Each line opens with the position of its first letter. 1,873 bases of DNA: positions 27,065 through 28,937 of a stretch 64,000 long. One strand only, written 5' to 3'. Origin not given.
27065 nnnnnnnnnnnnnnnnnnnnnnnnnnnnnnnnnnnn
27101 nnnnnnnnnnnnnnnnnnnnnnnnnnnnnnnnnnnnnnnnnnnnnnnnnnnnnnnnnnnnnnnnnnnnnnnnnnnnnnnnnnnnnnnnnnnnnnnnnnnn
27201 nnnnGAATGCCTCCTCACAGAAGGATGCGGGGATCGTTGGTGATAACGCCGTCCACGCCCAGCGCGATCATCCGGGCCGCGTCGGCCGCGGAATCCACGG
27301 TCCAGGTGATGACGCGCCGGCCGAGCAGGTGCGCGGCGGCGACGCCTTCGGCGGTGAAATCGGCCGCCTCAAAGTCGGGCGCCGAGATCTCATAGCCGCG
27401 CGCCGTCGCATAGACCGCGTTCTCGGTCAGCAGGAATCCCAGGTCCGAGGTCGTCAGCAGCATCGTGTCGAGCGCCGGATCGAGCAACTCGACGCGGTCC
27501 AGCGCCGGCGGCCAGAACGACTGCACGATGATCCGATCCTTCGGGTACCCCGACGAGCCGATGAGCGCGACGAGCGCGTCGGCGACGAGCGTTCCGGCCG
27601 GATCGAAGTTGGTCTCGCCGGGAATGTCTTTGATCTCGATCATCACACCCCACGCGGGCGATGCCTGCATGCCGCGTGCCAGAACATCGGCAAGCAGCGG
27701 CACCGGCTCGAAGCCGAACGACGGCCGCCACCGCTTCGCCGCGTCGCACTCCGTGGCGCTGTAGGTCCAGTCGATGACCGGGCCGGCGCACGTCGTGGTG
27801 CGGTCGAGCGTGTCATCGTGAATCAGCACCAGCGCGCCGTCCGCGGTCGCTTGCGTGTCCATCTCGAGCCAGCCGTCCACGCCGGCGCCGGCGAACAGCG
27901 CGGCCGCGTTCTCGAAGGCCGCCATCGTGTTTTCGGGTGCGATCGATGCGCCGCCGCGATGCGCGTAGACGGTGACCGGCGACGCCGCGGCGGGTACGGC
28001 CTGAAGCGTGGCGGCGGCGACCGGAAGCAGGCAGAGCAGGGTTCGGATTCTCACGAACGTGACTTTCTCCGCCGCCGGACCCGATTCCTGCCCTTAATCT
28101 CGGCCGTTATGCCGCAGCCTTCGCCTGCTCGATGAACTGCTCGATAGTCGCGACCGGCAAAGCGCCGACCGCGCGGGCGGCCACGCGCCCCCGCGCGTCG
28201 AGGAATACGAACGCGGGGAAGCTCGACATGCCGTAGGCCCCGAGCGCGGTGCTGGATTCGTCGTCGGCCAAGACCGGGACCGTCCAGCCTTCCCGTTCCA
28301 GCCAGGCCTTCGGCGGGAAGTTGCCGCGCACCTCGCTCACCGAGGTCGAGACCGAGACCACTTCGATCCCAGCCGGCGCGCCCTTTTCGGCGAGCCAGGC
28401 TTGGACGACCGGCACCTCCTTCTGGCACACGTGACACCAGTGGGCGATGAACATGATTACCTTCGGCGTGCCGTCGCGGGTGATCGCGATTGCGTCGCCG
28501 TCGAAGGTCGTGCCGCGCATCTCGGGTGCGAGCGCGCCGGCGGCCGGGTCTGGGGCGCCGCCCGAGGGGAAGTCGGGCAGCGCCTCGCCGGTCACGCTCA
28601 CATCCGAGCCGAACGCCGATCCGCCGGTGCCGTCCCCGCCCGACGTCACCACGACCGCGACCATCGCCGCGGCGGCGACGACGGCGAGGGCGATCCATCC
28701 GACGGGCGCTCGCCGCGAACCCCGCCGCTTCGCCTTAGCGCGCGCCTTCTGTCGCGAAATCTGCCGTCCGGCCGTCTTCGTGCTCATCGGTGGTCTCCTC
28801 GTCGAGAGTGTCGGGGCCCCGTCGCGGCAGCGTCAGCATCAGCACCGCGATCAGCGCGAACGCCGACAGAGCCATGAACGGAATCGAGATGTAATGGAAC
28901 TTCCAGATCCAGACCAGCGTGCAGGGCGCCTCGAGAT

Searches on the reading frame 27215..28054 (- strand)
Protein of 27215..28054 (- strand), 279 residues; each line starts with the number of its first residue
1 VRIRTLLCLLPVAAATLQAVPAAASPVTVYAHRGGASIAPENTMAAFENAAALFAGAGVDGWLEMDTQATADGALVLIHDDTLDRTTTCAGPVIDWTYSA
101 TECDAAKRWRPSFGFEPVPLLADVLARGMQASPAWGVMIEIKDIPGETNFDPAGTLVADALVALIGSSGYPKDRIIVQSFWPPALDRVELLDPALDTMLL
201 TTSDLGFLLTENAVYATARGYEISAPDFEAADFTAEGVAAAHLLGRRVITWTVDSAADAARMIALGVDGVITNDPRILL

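Call 66: search_protein_families(library=pfam, proteins=[window:27215-28054:-], max_evalue=0.001)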
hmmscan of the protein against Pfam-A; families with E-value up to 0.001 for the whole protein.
window:27215-28054:- (279 aa): 2 families
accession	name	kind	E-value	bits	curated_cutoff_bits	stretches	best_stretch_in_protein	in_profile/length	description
PF03009.23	GDPD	-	2.6e-34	119.8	23.6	1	32-275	1-242/244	Glycerophosphoryl diester phosphodiesterase family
PF13653.12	GDPD_2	-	5.7e-06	27.1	27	1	247-275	1-29/30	Glycerophosphoryl diester phosphodiesterase family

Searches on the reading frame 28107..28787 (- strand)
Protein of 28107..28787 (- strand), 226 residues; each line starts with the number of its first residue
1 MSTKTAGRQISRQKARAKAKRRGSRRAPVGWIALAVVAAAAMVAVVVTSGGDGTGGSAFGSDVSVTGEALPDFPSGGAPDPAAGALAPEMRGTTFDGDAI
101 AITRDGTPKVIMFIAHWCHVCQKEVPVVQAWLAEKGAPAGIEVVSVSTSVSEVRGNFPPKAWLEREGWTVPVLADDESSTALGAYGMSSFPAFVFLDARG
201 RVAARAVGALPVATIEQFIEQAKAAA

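Call 66: search_protein_families(library=pfam, proteins=[window:28107-28787:-], max_evalue=0.001)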
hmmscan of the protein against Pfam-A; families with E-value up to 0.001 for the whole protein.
window:28107-28787:- (226 aa): 5 families
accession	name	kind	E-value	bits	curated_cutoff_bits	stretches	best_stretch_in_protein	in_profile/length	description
PF00578.27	AhpC-TSA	-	1.2e-11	45.1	26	1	87-204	5-123/124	AhpC/TSA family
PF08534.16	Redoxin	-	2.1e-09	37.7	26.6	1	84-216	3-145/148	Redoxin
PF13098.12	Thioredoxin_2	-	2.2e-08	34.8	27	1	104-218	3-103/104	Thioredoxin-like domain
PF00085.26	Thioredoxin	-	6.1e-05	23.4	23.5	0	105-134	17-46/103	Thioredoxin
PF13905.12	Thioredoxin_8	-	0.00081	20.1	27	0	110-202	5-94/94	Thioredoxin-like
